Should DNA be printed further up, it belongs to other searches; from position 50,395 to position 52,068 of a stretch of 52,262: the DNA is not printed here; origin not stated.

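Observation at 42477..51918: Candidate uncharacterised sulfo-sugar catabolic module that would feed Xsc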

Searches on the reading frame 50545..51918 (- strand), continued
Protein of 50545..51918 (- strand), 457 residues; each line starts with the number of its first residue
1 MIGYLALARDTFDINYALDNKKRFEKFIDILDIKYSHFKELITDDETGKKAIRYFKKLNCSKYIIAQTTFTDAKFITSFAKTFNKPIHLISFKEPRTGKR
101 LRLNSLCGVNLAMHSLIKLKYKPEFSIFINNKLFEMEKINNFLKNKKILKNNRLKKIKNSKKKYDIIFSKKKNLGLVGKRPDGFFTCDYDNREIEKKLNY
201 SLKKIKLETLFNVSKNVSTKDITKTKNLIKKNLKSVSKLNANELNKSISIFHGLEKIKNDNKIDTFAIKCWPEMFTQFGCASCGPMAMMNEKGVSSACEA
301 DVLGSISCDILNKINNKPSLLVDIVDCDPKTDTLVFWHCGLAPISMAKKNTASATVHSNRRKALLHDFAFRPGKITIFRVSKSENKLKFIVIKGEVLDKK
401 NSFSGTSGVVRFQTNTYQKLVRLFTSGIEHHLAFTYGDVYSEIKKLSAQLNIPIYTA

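Call 64: find_homologous_proteins(query=window:50545-51918:-, max_evalue=1e-10)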
Query window:50545-51918:- (457 aa): 1250 proteins with E <= 1e-10 among 8000 candidates; the best 120 are listed.
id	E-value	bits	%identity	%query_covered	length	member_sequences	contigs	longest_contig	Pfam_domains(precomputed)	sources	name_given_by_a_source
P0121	4.9e-294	993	98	100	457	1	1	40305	PF02952.24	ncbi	-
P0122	5.0e-294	993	98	100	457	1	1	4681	PF02952.24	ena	-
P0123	5.7e-294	993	98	100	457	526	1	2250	PF02952.24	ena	-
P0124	9.1e-293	989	97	100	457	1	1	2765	PF02952.24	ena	-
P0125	1.2e-292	989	97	100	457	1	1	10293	PF02952.24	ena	-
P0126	1.7e-292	988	97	100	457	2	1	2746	PF02952.24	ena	-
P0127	2.5e-292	987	98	100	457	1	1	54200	PF02952.24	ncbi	-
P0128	5.5e-292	986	97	100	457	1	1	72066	PF02952.24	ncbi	-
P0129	7.5e-292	986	97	100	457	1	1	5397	PF02952.24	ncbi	-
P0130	2.6e-291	984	97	100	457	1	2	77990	PF02952.24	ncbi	-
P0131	8.6e-284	959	95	100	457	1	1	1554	PF02952.24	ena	-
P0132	8.5e-264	894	97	91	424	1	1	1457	PF02952.24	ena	-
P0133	2.3e-259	879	86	100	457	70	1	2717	PF02952.24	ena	-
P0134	2.2e-249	846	97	86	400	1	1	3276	PF02952.24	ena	-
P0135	3.7e-223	760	94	44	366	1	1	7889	PF02952.24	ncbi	-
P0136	3.7e-218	743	72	100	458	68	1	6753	PF02952.24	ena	-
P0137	4.3e-218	743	98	75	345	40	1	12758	PF02952.24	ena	-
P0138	1.2e-215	735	97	75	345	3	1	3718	PF02952.24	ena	-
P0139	6.2e-209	713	69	100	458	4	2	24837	PF02952.24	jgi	-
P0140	1.4e-178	613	62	100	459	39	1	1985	PF02952.24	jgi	-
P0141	1.0e-174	600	61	100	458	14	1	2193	PF02952.24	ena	-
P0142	2.3e-173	596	61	100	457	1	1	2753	PF02952.24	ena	-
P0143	1.5e-172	593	61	100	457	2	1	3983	PF02952.24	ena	-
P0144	9.4e-171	587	60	100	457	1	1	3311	PF02952.24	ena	-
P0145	1.8e-170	586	60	100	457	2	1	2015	PF02952.24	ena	-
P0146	1.8e-170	586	59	100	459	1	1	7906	PF02952.24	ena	-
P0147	2.6e-170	585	59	100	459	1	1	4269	PF02952.24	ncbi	-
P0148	5.0e-170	585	60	100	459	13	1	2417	PF02952.24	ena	-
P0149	5.7e-170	584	59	100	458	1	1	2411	PF02952.24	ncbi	-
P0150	9.3e-170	584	59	100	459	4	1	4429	PF02952.24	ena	-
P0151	1.4e-169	583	59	100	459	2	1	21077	PF02952.24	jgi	jgi:L-fucose isomerase-like protein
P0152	1.5e-169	583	59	100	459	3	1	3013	PF02952.24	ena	-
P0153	2.7e-169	582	60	100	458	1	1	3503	PF02952.24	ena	-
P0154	5.8e-169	581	59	100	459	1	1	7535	PF02952.24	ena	-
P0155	5.9e-169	581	59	100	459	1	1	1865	PF02952.24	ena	-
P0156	6.0e-169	581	59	100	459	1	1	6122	PF02952.24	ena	-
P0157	6.8e-169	581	59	100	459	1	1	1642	PF02952.24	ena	-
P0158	7.2e-169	581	59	100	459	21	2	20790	PF02952.24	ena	-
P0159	7.5e-169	581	59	100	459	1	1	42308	PF02952.24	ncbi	-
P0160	8.6e-169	580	60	100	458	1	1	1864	PF02952.24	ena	-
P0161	9.5e-169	580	59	100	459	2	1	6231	PF02952.24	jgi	-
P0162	1.3e-168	580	59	100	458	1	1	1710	PF02952.24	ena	-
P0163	1.6e-168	580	58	100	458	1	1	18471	PF02952.24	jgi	-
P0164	1.8e-168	579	59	100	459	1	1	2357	PF02952.24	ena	-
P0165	3.1e-168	579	60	100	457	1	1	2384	PF02952.24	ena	-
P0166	4.7e-168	578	59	100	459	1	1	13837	PF02952.24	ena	-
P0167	6.4e-168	578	58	100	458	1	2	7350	PF02952.24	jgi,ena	-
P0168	9.1e-168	577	59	100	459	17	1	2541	PF02952.24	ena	-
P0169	9.8e-168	577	59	100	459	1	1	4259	PF02952.24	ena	-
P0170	1.0e-167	577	59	100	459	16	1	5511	PF02952.24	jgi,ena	-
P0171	1.1e-167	577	59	100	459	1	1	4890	PF02952.24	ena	-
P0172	1.8e-167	576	59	100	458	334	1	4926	PF02952.24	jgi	-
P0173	1.9e-167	576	58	100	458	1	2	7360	PF02952.24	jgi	jgi:L-fucose isomerase-like protein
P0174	3.0e-167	575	97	58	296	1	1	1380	PF02952.24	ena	-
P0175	3.1e-167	575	59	100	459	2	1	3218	PF02952.24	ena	-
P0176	4.8e-167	575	59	100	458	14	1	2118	PF02952.24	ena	-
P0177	5.3e-167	575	58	100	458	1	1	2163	PF02952.24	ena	-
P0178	6.5e-167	574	59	100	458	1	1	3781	PF02952.24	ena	-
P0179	6.5e-167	574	59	100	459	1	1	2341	PF02952.24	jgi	-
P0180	8.3e-167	574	59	100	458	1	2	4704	PF02952.24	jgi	-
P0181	9.6e-167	574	58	100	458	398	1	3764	PF02952.24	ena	-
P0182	1.2e-166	573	59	100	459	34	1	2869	PF02952.24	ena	-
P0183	1.8e-166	573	59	100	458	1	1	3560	PF02952.24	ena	-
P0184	3.0e-166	572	59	100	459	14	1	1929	PF02952.24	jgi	-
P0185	3.1e-166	572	58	100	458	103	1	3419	PF02952.24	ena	-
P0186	3.7e-166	572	58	100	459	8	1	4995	PF02952.24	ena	-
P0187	4.1e-166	572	59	100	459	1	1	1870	PF02952.24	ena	-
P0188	5.4e-166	571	59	100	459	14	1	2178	PF02952.24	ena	-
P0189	6.0e-166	571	59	100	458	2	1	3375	PF02952.24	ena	-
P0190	8.1e-166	571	59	100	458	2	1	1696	PF02952.24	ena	-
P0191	1.4e-165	570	58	100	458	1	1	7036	PF02952.24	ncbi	-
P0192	1.5e-165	570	59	100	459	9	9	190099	PF02952.24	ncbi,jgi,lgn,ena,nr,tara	ncbi:MAG: hypothetical protein CFH15_00153 [Alphaproteobacteria bacterium MarineAlpha5_Bin5]|nr:MAG:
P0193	1.8e-165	570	59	100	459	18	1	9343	PF02952.24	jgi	-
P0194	1.9e-165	569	58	100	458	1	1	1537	PF02952.24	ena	-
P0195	5.6e-165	568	59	100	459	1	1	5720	PF02952.24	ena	-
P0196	6.4e-165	568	58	100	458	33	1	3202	PF02952.24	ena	-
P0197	7.9e-165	567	58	100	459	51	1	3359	PF02952.24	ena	-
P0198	1.1e-164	567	59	100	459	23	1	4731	PF02952.24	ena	-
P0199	1.2e-164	567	59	100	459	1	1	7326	PF02952.24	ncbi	-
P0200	1.3e-164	567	59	100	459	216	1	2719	PF02952.24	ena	-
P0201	2.8e-164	566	59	100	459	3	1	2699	PF02952.24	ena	-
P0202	3.8e-164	565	59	100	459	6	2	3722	PF02952.24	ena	-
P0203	6.7e-164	564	58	100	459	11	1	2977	PF02952.24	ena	-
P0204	7.3e-164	564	59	100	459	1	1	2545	PF02952.24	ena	-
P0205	1.3e-163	563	59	100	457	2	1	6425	PF02952.24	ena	-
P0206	2.6e-163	562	58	100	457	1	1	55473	PF02952.24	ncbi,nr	ncbi:MAG: hypothetical protein CMN00_00805 [Rickettsiales bacterium]|nr:hypothetical protein [Ricket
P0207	7.2e-163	561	59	100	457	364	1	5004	PF02952.24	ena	-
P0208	9.3e-163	561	57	100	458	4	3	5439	PF02952.24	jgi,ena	-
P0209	1.6e-162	560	59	100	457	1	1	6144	PF02952.24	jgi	-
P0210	4.7e-162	558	56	100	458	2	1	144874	PF02952.24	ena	-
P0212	6.2e-162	558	58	100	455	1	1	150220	PF02952.24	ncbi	-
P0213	9.6e-162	557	58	100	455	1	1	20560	PF02952.24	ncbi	-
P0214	3.3e-161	556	58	100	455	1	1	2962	PF02952.24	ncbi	-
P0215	1.5e-160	553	59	100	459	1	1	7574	PF02952.24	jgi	-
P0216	2.7e-160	552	58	100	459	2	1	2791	PF02952.24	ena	-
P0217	3.0e-160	552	58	100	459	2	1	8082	PF02952.24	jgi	-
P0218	3.3e-160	552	57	100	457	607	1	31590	PF02952.24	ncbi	-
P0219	8.9e-160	551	59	100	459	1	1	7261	PF02952.24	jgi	-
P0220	1.0e-159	551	57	100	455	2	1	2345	PF02952.24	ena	-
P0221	1.3e-159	550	57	100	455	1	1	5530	PF02952.24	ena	-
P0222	1.4e-159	550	58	100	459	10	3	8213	PF02952.24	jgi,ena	-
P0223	1.6e-159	550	57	100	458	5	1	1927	PF02952.24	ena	-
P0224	1.9e-159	550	57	100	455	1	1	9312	PF02952.24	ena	-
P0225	2.4e-159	549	57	100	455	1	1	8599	PF02952.24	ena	-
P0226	2.5e-159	549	57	100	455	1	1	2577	PF02952.24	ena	-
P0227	4.1e-159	549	57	100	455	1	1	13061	PF02952.24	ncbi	-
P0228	5.5e-159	548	57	100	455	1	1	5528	PF02952.24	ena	-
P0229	1.9e-158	546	57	100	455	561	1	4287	PF02952.24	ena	-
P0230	2.4e-158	546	56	100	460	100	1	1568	PF02952.24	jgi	jgi:L-arabinose isomerase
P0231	1.1e-157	544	57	100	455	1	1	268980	PF02952.24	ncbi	-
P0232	1.2e-157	544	55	100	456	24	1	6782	PF02952.24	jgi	-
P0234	3.0e-157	542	55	100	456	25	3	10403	PF02952.24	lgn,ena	-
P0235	1.0e-156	541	56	100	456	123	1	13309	PF02952.24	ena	-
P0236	3.1e-156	539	57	100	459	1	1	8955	PF02952.24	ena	-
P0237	6.2e-156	538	56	100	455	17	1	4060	PF02952.24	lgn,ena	-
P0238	2.1e-155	536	54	100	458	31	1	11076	PF02952.24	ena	-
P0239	3.3e-155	536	57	100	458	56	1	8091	PF02952.24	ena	-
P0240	3.9e-155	535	53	100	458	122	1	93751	PF02952.24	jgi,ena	-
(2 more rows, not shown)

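Call 81: predict_structure(alignment_id=A2)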
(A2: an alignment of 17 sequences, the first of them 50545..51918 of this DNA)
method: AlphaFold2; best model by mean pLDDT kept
length: 457 residues; sequences in the alignment: 17
mean_pLDDT: 86.4   pTM: 0.89
mean pLDDT of the five models: 86.4, 85.5, 84.1, 84.0, 83.1
residues with pLDDT >= 90: 257; 70-90: 145; 50-70: 50; < 50: 5
segments of 3 or more residues with pLDDT < 50: 358-361
pLDDT, mean of each block of 10 residues (from residue 1): 92 86 94 93 94 96 93 90 95 69 81 90 90 91 75 79 65 92 76 92 94 94 90 76 86 96 93 67 82 89 94 90 89 86 77 59 64 95 90 92 79 92 91 94 92 92
secondary structure, 60 per line:
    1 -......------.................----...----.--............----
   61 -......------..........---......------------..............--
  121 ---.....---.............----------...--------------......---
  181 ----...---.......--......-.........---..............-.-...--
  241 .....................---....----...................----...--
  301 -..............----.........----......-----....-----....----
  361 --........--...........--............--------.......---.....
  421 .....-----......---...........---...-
elements in order: E2-7 H14-30 E35-37 H45-56 E62-67 H74-83 E87-92 H105-118 E124-128 H132-144 E155-157 E172-177 H191-197 E200-205 H207-215 H219-232 H241-261 E265-268 H273-291 E296-298 H302-315 E320-328 E333-338 E353-356 E363-370 E373-383 E386-397 E406-412 H416-425 E431-436 H440-450 E454-456

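Call 83: fold_search(model_id=the predicted structure, library=pdb)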
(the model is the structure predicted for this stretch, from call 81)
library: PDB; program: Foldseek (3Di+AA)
matches with E <= 10: 1235; with E <= 0.001: 41
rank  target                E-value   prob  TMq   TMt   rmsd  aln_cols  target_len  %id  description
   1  4r1p_F                1.8e-20  1.00  0.57  0.53  23.5       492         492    9  Crystal Structure of Thermophilic Geobacillus kaustophilus L-Arabinose isomerase with Mn2+ (released 2015-08-12)
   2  4r1o_A                1.9e-20  1.00  0.56  0.52  23.4       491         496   10  Crystal Structure of Thermophilic Geobacillus kaustophilus L-Arabinose isomerase (released 2015-08-12)
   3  4r1q_D                2.1e-20  1.00  0.57  0.52  23.4       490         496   10  Crystal Structure of Thermophilic Geobacillus kaustophilus L-Arabinose isomerase in complex with L-arabitol (released 2015-08-12)
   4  4f2d_A                2.1e-20  1.00  0.56  0.52  23.6       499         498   12  Crystal Structure of Escherichia coli L-arabinose Isomerase (ECAI) complexed with Ribitol (released 2012-05-30)
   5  7chl_A                2.2e-20  1.00  0.56  0.52  23.5       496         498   10  Crystal structure of hybrid Arabinose isomerase AI-10 (released 2021-10-20)
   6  4r1q_B                4.2e-20  1.00  0.57  0.53  23.5       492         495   10  Crystal Structure of Thermophilic Geobacillus kaustophilus L-Arabinose isomerase in complex with L-arabitol (released 2015-08-12)
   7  7ch3_B                4.2e-20  1.00  0.54  0.50  22.9       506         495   12  Crystal structure of Arabinose isomerase from hyper thermophilic bacterium Thermotoga maritima (TMAI) triple mutant (K (released 2021-10-20)
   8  7cxo_B                5.1e-20  1.00  0.57  0.53  23.0       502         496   10  Crystal structure of Arabinose isomerase from hybrid AI10 (released 2021-09-08)
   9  4r1p_B                5.4e-20  1.00  0.56  0.52  23.5       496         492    9  Crystal Structure of Thermophilic Geobacillus kaustophilus L-Arabinose isomerase with Mn2+ (released 2015-08-12)
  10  7chl_F                5.4e-20  1.00  0.56  0.52  23.2       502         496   10  Crystal structure of hybrid Arabinose isomerase AI-10 (released 2021-10-20)
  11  4r1o_E                9.7e-20  1.00  0.57  0.53  23.3       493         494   10  Crystal Structure of Thermophilic Geobacillus kaustophilus L-Arabinose isomerase (released 2015-08-12)
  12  4r1o_F                9.7e-20  1.00  0.56  0.52  23.5       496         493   10  Crystal Structure of Thermophilic Geobacillus kaustophilus L-Arabinose isomerase (released 2015-08-12)
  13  7cyy_B                1.0e-19  1.00  0.55  0.51  23.2       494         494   10  Crystal structure of Arabinose isomerase from hybrid AI8 with Adonitol (released 2021-09-08)
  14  4r1o_B                2.1e-19  1.00  0.56  0.52  23.2       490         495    9  Crystal Structure of Thermophilic Geobacillus kaustophilus L-Arabinose isomerase (released 2015-08-12)
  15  2ajt_A                3.5e-19  1.00  0.56  0.52  23.6       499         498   12  Crystal structure of L-Arabinose Isomerase from E.coli (released 2005-08-16)
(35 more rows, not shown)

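Call 89: search_dna_similar(query=window:50545-51918:-, collection=plasmids, mode=protein, max_rows=15, max_evalue=1e-20)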
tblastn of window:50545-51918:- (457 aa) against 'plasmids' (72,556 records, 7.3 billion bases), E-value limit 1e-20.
Records with a match: 5; places in all: 5; records where one place covers at least 80% of the query: 5.
Best place of each record, by identity: <60% 5.
By first word of the organism name: Zymomonas 4; Candidatus 1.
By predicted mobility (MOB-suite, as given by PLSDB): non-mobilizable 5.
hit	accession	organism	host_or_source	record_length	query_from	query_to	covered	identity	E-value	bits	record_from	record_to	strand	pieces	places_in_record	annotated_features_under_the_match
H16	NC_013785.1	Zymomonas mobilis subsp. mobilis ZM4 = ATCC 31821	-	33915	2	452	99%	33.3%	3e-71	252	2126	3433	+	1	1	L-fucose/L-arabinose isomerase family protein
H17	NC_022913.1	Zymomonas mobilis subsp. mobilis str. CP4 = NRRL B-14023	-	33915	2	452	99%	33.3%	3e-71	252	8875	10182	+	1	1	L-fucose/L-arabinose isomerase family protein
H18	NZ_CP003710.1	Zymomonas mobilis subsp. mobilis NRRL B-12526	-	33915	2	452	99%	33.3%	3e-71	252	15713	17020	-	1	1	L-fucose/L-arabinose isomerase family protein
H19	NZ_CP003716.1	Zymomonas mobilis subsp. mobilis str. CP4 = NRRL B-14023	-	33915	2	452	99%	33.3%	3e-71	252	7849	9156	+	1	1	L-fucose/L-arabinose isomerase family protein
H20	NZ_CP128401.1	Candidatus Chlorohelix allophototropha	Single colony of Candidatus Chlorohelix ...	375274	2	454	99%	28.3%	9e-56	207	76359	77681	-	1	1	L-fucose/L-arabinose isomerase family protein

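Call 97: predict_structure(alignment_id=A3)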
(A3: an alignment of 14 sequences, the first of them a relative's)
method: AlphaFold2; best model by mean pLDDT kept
length: 403 residues; sequences in the alignment: 14
mean_pLDDT: 51.0   pTM: 0.39
mean pLDDT of the five models: 51.0, 49.4, 46.5, 45.4, 40.4
residues with pLDDT >= 90: 13; 70-90: 78; 50-70: 85; < 50: 227
segments of 3 or more residues with pLDDT < 50: 20-38, 129-188, 201-222, 241-335, 337-357, 395-403
pLDDT, mean of each block of 10 residues (from residue 1): 79 71 31 41 70 62 72 89 74 70 85 90 56 36 27 26 21 35 45 60 37 38 56 58 41 24 34 45 38 35 36 36 46 44 31 43 71 78 75 42 25
secondary structure, 60 per line:
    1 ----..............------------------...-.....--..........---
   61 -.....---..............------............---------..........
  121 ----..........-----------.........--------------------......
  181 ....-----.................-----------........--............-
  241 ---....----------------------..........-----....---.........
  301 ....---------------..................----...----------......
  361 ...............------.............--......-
elements in order: H5-18 H41-45 H48-57 H62-66 H70-83 H90-101 H111-120 H125-134 H146-154 H175-184 H190-206 H218-225 H228-239 E244-247 H270-279 E285-288 H292-304 H320-337 H355-375 H382-394 H397-402
